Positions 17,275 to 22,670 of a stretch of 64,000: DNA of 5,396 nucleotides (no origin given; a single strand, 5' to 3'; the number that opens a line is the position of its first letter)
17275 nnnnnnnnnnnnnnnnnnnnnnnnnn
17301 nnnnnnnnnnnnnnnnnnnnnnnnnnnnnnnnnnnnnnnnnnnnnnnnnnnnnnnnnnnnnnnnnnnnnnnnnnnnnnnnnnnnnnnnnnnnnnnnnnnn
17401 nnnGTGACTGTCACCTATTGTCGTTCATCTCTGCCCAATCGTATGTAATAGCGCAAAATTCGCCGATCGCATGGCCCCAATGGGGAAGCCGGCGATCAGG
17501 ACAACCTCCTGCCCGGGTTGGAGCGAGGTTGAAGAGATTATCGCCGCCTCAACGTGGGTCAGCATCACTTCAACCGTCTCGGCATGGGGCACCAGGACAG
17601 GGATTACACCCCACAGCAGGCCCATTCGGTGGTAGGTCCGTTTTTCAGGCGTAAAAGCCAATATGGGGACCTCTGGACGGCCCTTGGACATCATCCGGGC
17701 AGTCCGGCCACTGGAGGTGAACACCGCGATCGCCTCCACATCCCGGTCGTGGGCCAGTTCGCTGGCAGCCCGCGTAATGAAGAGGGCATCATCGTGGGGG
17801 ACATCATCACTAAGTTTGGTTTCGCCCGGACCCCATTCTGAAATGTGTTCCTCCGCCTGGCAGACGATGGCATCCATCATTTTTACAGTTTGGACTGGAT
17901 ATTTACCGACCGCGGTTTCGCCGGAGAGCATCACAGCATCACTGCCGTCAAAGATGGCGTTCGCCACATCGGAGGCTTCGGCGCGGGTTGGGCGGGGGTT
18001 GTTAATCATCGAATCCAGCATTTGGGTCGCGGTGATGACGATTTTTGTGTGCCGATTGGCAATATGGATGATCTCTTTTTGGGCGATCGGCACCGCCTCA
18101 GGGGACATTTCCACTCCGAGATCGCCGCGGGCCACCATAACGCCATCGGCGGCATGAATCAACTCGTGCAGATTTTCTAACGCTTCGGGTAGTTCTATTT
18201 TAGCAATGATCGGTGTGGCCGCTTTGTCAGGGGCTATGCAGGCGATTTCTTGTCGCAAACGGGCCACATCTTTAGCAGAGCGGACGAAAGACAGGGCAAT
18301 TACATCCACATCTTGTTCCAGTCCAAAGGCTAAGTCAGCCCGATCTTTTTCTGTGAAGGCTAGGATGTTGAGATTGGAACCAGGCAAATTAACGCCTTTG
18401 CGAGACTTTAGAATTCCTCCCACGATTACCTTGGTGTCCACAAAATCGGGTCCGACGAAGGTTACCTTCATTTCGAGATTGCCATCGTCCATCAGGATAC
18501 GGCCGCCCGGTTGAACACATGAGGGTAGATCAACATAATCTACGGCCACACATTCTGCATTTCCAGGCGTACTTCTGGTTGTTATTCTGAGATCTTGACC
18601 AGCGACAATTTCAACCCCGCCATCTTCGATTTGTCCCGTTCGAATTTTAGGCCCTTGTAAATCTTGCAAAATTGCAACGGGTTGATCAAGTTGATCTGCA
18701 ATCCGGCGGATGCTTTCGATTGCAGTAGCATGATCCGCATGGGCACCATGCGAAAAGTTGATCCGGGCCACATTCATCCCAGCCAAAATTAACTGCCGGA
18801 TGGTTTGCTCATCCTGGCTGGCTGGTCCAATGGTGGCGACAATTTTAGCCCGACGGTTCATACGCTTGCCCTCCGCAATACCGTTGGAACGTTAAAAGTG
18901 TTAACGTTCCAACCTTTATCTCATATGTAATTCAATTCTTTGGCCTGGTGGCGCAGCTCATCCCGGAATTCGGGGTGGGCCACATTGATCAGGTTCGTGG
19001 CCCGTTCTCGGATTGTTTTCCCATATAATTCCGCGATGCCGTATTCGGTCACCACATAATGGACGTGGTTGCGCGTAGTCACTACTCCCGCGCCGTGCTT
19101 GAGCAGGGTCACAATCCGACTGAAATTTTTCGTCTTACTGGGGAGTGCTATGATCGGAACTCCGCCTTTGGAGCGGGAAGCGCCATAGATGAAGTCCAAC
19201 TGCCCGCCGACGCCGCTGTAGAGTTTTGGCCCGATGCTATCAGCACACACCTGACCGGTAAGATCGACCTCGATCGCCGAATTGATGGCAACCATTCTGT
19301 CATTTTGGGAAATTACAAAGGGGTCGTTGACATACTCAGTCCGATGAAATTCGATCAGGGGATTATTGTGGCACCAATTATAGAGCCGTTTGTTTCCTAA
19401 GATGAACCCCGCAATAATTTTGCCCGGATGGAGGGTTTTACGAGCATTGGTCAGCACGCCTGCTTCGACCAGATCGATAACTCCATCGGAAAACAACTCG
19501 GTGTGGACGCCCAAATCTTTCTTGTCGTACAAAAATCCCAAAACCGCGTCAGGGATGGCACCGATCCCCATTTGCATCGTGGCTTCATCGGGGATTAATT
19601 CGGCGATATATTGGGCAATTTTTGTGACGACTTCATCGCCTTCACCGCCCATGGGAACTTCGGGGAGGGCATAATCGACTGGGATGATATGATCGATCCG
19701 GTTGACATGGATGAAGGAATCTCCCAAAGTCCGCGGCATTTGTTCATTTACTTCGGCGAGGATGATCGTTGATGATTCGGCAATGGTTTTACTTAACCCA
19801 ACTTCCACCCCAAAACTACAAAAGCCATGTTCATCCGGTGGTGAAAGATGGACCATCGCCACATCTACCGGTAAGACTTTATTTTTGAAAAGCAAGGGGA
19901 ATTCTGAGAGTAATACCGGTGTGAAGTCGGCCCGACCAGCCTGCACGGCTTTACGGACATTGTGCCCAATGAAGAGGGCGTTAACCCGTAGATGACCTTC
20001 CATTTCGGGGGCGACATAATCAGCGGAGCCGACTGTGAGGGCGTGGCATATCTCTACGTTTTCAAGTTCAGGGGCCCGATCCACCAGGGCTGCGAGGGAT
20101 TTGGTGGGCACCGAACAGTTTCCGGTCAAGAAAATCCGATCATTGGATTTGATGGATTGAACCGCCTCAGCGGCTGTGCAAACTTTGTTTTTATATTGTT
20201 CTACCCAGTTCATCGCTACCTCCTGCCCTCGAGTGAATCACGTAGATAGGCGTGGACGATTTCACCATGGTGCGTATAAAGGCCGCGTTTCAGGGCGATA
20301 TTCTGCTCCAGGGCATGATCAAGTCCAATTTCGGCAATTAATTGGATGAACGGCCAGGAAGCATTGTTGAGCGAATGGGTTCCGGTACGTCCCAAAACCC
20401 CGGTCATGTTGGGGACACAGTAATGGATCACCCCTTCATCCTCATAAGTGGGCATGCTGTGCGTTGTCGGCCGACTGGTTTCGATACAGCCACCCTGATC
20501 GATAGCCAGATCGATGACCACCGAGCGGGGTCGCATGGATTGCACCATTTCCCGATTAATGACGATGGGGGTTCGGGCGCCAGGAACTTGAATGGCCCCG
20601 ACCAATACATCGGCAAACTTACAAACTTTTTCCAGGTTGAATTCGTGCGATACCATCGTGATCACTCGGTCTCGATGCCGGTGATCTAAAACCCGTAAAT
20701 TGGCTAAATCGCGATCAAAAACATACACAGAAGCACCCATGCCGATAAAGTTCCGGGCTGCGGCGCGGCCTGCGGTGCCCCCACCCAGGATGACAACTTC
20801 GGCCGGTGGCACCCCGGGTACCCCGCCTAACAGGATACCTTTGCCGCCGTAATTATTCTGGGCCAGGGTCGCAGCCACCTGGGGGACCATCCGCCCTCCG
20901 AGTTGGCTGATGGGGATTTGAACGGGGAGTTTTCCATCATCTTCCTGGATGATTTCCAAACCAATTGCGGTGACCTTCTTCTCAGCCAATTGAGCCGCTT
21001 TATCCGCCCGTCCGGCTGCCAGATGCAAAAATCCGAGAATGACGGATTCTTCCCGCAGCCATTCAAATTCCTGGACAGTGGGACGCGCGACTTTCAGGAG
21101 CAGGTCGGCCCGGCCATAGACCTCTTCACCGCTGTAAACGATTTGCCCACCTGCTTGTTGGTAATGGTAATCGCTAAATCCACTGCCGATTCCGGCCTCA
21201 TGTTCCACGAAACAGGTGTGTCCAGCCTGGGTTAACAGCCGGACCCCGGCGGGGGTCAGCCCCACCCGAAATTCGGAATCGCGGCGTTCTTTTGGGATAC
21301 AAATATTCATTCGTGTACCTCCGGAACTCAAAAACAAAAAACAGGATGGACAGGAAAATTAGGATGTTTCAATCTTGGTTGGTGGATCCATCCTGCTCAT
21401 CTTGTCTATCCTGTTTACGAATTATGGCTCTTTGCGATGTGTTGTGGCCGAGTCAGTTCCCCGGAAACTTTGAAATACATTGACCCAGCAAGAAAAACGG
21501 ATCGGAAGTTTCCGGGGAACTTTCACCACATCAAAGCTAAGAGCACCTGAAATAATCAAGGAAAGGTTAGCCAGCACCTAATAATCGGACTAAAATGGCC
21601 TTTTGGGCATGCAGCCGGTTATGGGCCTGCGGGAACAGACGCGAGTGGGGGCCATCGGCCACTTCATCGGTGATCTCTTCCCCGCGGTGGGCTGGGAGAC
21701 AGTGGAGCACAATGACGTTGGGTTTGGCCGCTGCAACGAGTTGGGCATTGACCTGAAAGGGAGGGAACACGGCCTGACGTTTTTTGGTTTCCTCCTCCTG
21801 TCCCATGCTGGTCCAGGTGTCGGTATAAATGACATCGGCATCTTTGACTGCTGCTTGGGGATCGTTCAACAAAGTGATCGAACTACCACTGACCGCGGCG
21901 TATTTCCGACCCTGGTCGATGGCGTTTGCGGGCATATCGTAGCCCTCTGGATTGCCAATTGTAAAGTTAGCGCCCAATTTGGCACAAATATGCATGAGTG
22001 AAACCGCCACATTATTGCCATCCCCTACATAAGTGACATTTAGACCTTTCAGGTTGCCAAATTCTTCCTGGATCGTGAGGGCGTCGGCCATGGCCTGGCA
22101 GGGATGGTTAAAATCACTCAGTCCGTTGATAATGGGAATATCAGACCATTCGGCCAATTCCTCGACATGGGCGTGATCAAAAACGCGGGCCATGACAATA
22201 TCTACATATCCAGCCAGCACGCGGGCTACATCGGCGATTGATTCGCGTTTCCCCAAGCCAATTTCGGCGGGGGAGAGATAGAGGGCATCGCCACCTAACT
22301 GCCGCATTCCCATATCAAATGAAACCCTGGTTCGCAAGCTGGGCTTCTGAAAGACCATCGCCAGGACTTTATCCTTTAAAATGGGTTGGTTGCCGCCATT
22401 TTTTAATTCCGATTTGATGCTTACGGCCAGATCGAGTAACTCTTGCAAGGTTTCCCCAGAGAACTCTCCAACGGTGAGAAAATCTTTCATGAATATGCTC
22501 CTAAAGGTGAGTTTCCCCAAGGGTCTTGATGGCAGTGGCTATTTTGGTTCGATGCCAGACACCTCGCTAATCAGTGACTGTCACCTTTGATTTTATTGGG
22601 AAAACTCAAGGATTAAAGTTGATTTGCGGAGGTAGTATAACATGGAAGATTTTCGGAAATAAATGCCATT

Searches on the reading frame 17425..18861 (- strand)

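Call 42: search_protein_families(library=pfam, proteins=[window:17425-18861:-], max_evalue=0.00001)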
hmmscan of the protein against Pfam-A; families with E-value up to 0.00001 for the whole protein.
window:17425-18861:- (478 aa): 2 families
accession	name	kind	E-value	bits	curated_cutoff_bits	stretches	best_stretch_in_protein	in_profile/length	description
PF00224.27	PK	-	1e-118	396.6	30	1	3-326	2-328/328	Pyruvate kinase, barrel domain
PF02887.21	PK_C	-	2.1e-30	105.6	28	1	362-470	3-111/114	Pyruvate kinase, alpha/beta domain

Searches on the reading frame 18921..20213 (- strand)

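Call 42: search_protein_families(library=pfam, proteins=[window:18921-20213:-], max_evalue=0.00001)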
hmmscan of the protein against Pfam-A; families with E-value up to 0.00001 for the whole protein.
window:18921-20213:- (430 aa): 2 families
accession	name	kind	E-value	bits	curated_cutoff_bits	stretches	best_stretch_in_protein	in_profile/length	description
PF13336.12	AcetylCoA_hyd_C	-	1.8e-65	220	23.7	1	273-424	1-154/154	Acetyl-CoA hydrolase/transferase C-terminal domain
PF02550.21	AcetylCoA_hydro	-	5.1e-27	95.6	24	1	5-177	3-187/198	Acetyl-CoA hydrolase/transferase N-terminal domain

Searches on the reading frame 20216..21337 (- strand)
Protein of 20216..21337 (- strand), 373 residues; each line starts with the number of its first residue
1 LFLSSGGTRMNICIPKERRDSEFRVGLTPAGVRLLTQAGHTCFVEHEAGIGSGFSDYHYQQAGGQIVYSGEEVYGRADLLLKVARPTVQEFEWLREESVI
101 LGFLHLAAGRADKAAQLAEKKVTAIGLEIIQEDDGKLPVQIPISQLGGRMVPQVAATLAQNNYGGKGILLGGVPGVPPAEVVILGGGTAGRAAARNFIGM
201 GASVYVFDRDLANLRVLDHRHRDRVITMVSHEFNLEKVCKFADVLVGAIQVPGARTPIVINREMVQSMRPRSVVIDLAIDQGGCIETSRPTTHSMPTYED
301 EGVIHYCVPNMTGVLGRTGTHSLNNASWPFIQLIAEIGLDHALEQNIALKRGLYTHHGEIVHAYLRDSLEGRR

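Call 42: search_protein_families(library=pfam, proteins=[window:20216-21337:-], max_evalue=0.00001)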
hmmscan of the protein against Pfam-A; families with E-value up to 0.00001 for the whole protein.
window:20216-21337:- (373 aa): 2 families
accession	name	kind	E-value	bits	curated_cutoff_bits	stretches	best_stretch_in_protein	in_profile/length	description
PF01262.27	AlaDh_PNT_C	-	8.9e-71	238.1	23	1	153-362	3-213/214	Alanine dehydrogenase/PNT, C-terminal domain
PF05222.21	AlaDh_PNT_N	-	1.4e-35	122.9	30.4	1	14-140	2-129/136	Alanine dehydrogenase/PNT, N-terminal domain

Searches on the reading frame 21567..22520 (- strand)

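Call 42: search_protein_families(library=pfam, proteins=[window:21567-22520:-], max_evalue=0.00001)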
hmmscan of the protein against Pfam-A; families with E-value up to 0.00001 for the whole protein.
window:21567-22520:- (317 aa): 2 families
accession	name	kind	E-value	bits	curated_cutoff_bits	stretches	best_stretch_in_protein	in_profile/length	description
PF00185.30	OTCace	-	3e-57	193.5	29.4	1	158-312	1-156/157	Aspartate/ornithine carbamoyltransferase, Asp/Orn binding domain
PF02729.26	OTCace_N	-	6.4e-48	163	29.9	1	12-152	1-148/148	Aspartate/ornithine carbamoyltransferase, carbamoyl-P binding domain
